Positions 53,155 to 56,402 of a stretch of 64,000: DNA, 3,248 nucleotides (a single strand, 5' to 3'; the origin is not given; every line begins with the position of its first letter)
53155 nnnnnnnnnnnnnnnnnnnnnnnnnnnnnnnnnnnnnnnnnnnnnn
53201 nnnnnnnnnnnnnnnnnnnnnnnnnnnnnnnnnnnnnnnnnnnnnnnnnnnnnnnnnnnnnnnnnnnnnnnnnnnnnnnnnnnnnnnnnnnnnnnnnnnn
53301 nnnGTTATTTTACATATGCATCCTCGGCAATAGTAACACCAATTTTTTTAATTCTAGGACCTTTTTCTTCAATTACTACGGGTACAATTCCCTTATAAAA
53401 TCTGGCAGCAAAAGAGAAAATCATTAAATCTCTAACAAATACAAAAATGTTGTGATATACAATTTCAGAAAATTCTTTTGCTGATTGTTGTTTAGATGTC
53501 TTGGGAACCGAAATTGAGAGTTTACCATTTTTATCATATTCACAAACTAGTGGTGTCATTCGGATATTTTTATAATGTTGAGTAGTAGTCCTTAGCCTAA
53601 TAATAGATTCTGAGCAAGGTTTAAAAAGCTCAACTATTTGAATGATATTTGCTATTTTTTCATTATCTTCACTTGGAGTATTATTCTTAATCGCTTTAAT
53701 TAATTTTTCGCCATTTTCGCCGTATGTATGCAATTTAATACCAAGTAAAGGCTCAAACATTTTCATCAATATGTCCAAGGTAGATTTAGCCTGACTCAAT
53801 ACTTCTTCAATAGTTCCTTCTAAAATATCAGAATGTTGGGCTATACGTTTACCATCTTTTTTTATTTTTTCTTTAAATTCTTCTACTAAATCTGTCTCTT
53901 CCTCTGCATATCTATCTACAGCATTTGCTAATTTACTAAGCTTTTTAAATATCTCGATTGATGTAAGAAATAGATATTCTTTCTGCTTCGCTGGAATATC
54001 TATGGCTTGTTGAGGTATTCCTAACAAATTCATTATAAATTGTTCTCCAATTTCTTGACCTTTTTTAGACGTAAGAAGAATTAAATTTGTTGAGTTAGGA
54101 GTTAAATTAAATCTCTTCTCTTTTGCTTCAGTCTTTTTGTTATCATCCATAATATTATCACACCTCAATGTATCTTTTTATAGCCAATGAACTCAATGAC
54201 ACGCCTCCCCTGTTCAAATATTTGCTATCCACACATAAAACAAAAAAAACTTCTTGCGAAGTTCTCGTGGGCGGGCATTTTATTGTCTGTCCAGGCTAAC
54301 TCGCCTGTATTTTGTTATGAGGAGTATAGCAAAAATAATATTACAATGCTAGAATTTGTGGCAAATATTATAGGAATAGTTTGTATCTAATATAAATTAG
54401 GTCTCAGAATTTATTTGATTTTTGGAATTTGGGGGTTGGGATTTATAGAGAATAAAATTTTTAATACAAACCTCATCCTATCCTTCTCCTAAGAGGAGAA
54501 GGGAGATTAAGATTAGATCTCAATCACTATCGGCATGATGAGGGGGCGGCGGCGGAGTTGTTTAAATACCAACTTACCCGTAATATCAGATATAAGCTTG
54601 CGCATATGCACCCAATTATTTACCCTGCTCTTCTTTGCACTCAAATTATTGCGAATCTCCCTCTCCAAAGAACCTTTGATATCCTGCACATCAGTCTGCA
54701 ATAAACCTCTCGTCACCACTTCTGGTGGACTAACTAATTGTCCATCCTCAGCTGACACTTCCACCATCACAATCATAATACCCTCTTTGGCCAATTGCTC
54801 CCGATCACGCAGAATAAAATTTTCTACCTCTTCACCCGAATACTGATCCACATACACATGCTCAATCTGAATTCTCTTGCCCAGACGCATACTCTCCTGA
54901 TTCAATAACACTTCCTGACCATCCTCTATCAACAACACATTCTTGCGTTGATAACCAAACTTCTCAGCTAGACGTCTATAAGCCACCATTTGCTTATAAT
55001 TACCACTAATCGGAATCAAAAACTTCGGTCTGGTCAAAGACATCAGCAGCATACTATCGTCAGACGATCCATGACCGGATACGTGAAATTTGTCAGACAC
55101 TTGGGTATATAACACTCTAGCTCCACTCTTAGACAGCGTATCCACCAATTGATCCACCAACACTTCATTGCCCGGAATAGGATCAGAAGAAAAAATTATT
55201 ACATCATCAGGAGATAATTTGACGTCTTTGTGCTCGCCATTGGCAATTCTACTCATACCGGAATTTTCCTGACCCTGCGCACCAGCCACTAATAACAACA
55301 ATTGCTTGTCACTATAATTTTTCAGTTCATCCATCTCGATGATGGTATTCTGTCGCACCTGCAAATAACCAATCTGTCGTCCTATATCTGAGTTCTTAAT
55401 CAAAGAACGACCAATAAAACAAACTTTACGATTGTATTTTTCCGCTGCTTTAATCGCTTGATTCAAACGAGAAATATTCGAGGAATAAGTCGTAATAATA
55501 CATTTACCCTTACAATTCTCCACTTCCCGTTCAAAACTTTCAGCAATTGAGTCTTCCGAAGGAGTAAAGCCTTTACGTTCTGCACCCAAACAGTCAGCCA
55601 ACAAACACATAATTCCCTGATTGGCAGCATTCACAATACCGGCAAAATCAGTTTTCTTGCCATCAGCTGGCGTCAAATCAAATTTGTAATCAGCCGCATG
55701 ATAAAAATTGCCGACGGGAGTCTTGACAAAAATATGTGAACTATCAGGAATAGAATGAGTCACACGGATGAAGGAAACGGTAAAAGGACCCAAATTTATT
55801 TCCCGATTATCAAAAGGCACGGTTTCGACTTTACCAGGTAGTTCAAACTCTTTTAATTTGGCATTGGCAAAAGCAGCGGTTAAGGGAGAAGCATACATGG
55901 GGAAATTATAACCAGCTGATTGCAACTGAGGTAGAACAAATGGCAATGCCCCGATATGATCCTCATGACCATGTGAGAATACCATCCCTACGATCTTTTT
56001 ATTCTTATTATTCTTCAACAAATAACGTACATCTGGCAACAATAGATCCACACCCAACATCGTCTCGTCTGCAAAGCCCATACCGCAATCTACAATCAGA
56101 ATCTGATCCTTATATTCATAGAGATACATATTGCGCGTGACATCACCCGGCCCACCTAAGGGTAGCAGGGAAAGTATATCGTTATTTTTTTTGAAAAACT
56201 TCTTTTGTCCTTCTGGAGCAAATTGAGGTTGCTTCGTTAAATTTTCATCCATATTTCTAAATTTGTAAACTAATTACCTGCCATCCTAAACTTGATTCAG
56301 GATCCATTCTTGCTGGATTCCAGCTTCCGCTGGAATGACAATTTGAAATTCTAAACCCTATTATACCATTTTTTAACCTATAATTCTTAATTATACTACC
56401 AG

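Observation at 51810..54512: Three-gene island between nth and rnj that looks more AT-rich: a GNAT gene convergent with two tightly coupled unknown genes. This is a candidate defence or toxin-type accessory cassette.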

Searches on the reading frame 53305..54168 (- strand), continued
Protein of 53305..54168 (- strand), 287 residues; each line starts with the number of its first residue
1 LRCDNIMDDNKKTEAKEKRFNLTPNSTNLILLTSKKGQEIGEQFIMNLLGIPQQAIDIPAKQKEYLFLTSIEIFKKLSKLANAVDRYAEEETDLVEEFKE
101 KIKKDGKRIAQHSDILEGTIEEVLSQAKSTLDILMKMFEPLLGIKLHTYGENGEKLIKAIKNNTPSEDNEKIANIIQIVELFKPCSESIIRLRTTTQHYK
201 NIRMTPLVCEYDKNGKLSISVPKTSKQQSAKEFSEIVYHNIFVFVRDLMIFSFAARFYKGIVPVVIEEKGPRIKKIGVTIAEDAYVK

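Call 81: search_protein_families(library=padloc, proteins=[L014:7062-9920:+, L014:9942-11228:+, L011:669-3836:+, L011:4742-7993:+, L009:4490-8008:+, L009:8856-9473:+, L011:8847-9560:+, L011:3839-4633:+], max_evalue=0.001)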
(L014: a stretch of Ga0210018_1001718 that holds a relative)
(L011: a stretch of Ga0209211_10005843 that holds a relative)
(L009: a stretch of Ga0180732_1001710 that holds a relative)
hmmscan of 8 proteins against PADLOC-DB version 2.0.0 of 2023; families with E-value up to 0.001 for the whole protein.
L014:7062-9920:+ (952 aa): 5 families
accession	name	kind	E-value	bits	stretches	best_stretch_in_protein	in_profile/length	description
PDLC02208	Ppl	-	7.2e-18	62.1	1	811-910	776-866/894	-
PDLC04182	HEC-01A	-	1.2e-06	25.8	0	807-889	281-364/406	-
PDLC04678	PDC-M49A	-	3.6e-05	20.3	1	815-891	551-628/681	-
PDLC04174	HEC-01A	-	5.8e-05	20.5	1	800-898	135-235/264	-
PDLC02980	AriA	-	0.00052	18.1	1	645-876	166-303/304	-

L014:9942-11228:+ (428 aa): 4 families
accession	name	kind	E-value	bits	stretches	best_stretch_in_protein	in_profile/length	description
PDLC02960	RT-Protease_XI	-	8.2e-13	46.1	1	137-277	347-484/506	single gene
PDLC02959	RT-Protease_XI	-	2.4e-12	44.6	1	136-277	348-487/510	single gene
PDLC03855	LmuA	-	3.2e-10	37.9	1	124-272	5-163/425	-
PDLC00169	HamA1|HamA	-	0.00026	17.6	1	135-277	24-171/483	DUF1837 domain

L011:669-3836:+ (1055 aa): 42 families (the best 25 are shown)
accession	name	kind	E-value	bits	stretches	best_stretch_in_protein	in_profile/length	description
PDLC01075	C3a139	-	9.6e-55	184.4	1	7-801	3-778/948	HKD+Snf2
PDLC02621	DrmD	-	3.9e-46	155.8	2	431-828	332-707/1040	DrmD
PDLC02623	DrmD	-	3.7e-37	125.6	2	623-819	504-690/1040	DrmD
PDLC02504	BrxHI|BrxHII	-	8.6e-30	101.4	2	618-827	455-658/971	BrxHII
PDLC02193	PLD_Helicase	-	1.1e-29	101.2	2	338-762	366-809/905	-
PDLC00659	HmaA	-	4.3e-27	92.4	1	256-752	126-612/1176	SNF2 helicase / DEAD-box helicase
PDLC02572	DrmA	-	1e-26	91.3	2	508-819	378-694/1043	DrmA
PDLC02500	BrxHI|BrxHII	-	1e-25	88.5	1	526-793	371-613/933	BrxHI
PDLC02707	PbeA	-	3.2e-24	83.5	2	26-310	28-328/672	PbeA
PDLC02840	DpdE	-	2.8e-23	80.2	2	230-396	156-317/1091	DpdE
PDLC02843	DpdE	-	4.2e-23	79.2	2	634-750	554-663/1091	DpdE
PDLC02619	DrmD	-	7e-23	78.7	1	212-790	14-571/872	DrmD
PDLC02632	DrmD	-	4.5e-22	76.3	2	500-769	374-641/662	DrmD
PDLC02633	DrmD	-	1.4e-21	74.2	2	647-819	524-704/839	DrmD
PDLC03830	ZacC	-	5.9e-21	72.8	2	233-305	12-87/1019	-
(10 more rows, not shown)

L011:4742-7993:+ (1083 aa): 68 families (the best 25 are shown)
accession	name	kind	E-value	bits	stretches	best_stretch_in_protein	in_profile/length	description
PDLC03596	REase_MTase_IIG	-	1.6e-107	358.9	4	160-389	185-456/1148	Type IIG restriction enzyme-methyltransferase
PDLC03601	REase_MTase_IIG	-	3e-70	235.3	1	163-790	199-782/1110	Type IIG restriction enzyme-methyltransferase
PDLC03612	REase_MTase_IIG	-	1.5e-65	220.1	3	466-807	585-932/1247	Type IIG restriction enzyme-methyltransferase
PDLC03604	REase_MTase_IIG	-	4.8e-38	128.8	3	662-807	516-666/1011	Type IIG restriction enzyme-methyltransferase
PDLC03348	MTase_II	-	1.5e-37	127.5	2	679-1078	343-708/727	Type II methyltransferase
PDLC03609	REase_MTase_IIG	-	3.8e-36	122.3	2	163-536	184-546/1066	Type IIG restriction enzyme-methyltransferase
PDLC03628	REase_MTase_IIG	-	6.4e-36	121.8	3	143-386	130-362/1100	Type IIG restriction enzyme-methyltransferase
PDLC03629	REase_MTase_IIG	-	1.6e-33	113.7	2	354-525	374-535/1182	Type IIG restriction enzyme-methyltransferase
PDLC02643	DrmMI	-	1e-31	107.7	2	470-766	668-960/1347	DrmMI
PDLC02521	PglX|PglXI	-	1e-25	87.9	2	569-806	380-606/1174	PglX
PDLC03338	MTase_II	-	1.1e-25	88.4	2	677-775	240-337/604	Type II methyltransferase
PDLC02529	PglX|PglXI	-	1.1e-23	81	2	424-537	225-323/1189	PglX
PDLC02527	PglX|PglXI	-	1.5e-21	74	2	673-788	549-658/1332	PglX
PDLC03235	MTase_II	-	2.1e-21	74.4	1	679-1041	243-616/648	Type II methyltransferase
PDLC04134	mad2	-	1.3e-20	71.7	2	666-813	341-467/492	mads_2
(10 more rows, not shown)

L009:4490-8008:+ (1172 aa): 0 families

L009:8856-9473:+ (205 aa): 0 families

L011:8847-9560:+ (237 aa): 0 families

L011:3839-4633:+ (264 aa): 0 families

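Call 85: list_cluster_members(proteins=[P0001, P0042, P0043, P0014, P0039, P0047, P0072, P0081, P0093, P0075])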
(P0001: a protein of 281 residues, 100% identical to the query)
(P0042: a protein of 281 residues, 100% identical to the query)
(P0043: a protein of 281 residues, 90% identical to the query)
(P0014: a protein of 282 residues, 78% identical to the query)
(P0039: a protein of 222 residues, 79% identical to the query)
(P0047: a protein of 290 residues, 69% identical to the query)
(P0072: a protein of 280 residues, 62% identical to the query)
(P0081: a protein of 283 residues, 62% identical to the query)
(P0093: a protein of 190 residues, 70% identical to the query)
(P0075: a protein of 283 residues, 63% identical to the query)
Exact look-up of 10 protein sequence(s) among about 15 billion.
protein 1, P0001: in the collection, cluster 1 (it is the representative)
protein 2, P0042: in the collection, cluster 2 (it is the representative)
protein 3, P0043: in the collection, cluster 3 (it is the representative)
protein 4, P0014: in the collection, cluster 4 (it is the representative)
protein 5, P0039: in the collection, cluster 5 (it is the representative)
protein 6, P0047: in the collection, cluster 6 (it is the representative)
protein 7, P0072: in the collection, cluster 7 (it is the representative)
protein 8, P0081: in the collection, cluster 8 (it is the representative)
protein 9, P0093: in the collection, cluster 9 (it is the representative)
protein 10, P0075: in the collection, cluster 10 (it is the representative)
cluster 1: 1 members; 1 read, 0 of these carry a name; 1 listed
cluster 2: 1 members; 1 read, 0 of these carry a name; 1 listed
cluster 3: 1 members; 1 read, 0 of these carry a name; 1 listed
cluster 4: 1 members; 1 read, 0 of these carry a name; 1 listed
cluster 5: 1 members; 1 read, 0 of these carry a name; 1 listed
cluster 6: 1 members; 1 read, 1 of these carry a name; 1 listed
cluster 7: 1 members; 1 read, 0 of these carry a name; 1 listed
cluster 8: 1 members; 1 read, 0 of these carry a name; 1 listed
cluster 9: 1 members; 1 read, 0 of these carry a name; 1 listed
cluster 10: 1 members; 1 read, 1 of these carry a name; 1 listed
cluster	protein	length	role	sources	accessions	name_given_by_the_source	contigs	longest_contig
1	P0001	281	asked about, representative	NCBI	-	-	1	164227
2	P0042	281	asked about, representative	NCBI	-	-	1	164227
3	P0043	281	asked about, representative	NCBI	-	-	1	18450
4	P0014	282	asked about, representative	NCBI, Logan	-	-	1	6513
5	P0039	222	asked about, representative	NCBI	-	-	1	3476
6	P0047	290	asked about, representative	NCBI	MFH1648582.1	MAG: hypothetical protein ABIA11_02555 [Patescibacteria group bacterium]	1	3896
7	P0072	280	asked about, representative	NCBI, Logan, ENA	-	-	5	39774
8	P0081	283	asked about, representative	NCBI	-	-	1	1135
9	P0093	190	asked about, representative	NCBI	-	-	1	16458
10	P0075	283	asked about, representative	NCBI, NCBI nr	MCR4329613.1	MAG: hypothetical protein NUV65_03630 [Candidatus Roizmanbacteria bacterium] | hypothetical protein [Candidatus Roizmanbacteria bacterium]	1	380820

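Call 100: search_solved_structures(query=L013:2717-3370:+, max_evalue=5)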
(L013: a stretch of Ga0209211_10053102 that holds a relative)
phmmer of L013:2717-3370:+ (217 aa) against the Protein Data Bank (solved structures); distinct sequences matched with E-value up to 5: 3.
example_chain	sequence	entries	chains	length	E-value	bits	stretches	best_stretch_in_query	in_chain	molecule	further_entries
1mgt_A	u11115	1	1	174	0.15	14.9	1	104-194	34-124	PROTEIN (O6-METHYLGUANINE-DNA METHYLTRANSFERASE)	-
2ose_A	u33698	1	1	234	0.86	12.5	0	133-200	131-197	Probable peptidyl-prolyl cis-trans isomerase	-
9d01_A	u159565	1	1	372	1.7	11.5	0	149-205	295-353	a-iTHR-201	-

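Call 101: search_solved_structures(query=L009:8856-9473:+, max_evalue=5)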
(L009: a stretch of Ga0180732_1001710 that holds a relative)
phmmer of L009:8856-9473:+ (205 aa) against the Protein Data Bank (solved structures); distinct sequences matched with E-value up to 5: 0.

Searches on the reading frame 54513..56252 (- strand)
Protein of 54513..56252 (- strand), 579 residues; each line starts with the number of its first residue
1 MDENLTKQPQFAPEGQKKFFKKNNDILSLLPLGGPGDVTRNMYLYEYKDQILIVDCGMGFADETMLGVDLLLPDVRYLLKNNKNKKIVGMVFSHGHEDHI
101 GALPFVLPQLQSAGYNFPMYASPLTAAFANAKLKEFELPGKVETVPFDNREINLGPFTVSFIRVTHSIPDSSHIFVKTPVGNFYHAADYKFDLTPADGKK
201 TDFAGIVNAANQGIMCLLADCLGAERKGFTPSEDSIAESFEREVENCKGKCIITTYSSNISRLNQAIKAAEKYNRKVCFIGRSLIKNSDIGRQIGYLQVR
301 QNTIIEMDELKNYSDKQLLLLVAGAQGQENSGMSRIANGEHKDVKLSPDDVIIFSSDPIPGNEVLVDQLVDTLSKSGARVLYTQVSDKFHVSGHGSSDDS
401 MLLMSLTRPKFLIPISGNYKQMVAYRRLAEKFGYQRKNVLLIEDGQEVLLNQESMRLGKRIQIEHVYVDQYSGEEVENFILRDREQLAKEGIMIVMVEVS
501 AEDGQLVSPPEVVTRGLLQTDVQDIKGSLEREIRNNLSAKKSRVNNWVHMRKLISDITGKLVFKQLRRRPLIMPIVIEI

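Call 3: search_protein_families(library=pfam, proteins=[window:54513-56252:-], max_evalue=1)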
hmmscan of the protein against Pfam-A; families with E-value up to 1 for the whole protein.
window:54513-56252:- (579 aa): 5 families
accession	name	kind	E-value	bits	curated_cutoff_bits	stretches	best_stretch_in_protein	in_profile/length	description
PF22505.1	RNase_J_b_CASP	-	1.6e-42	144.7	27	1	248-373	1-126/126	Ribonuclease J, beta-CASP domain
PF17770.6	RNase_J_C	-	8.4e-19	68.9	23.8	1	480-579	1-102/102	Ribonuclease J C-terminal domain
PF00753.33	Lactamase_B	-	1.1e-09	38.9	22.7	1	37-192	3-153/196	Metallo-beta-lactamase superfamily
PF12706.13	Lactamase_B_2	-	1.5e-06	28.4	27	1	54-190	5-144/200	Beta-lactamase superfamily domain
PF07521.17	RMMBL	-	3.1e-05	24.3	21.6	1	389-434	11-58/63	Zn-dependent metallo-hydrolase RNA specificity domain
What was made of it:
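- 54513..56252 (-): rnj (RNase J): conserved flank, not part of the insert. Pfam RNase_J_b_CASP 1.6e-42 and RNase_J_C 8.4e-19 (call 3).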

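Call 41: find_related_loci(query=window:54513-56252:-, collection=genome_contigs, flank=8000)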
Query window:54513-56252:- (579 aa) in genome_contigs; peptide patterns used: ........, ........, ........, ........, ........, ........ (x = any residue, [..] = any of these).
167 stretches matched a pattern; 2 encode a relative of the query (tblastn E <= 1e-3); 2 distinct loci.
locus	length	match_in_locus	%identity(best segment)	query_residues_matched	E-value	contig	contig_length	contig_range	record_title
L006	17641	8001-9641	62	27-579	0e+0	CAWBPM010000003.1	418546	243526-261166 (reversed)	MAG: Candidatus Levybacteria bacterium isolate MFD01476.bin.1.72 genome assembly, contig: contig_44256, whole genome sho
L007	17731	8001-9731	84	1-579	0e+0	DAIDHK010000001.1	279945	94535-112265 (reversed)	MAG TPA_asm: Candidatus Levyibacteriota bacterium isolate clean343 NODE_1_length_279945_cov_11.784799, whole genome shot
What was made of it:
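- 54513..56252 (-): 84% identical to L007 (call 41).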

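Call 104: search_solved_structures(query=L006:9662-12034:+, max_evalue=0.001)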
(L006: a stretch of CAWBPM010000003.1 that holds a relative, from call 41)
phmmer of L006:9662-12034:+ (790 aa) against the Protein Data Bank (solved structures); distinct sequences matched with E-value up to 0.001: 0.
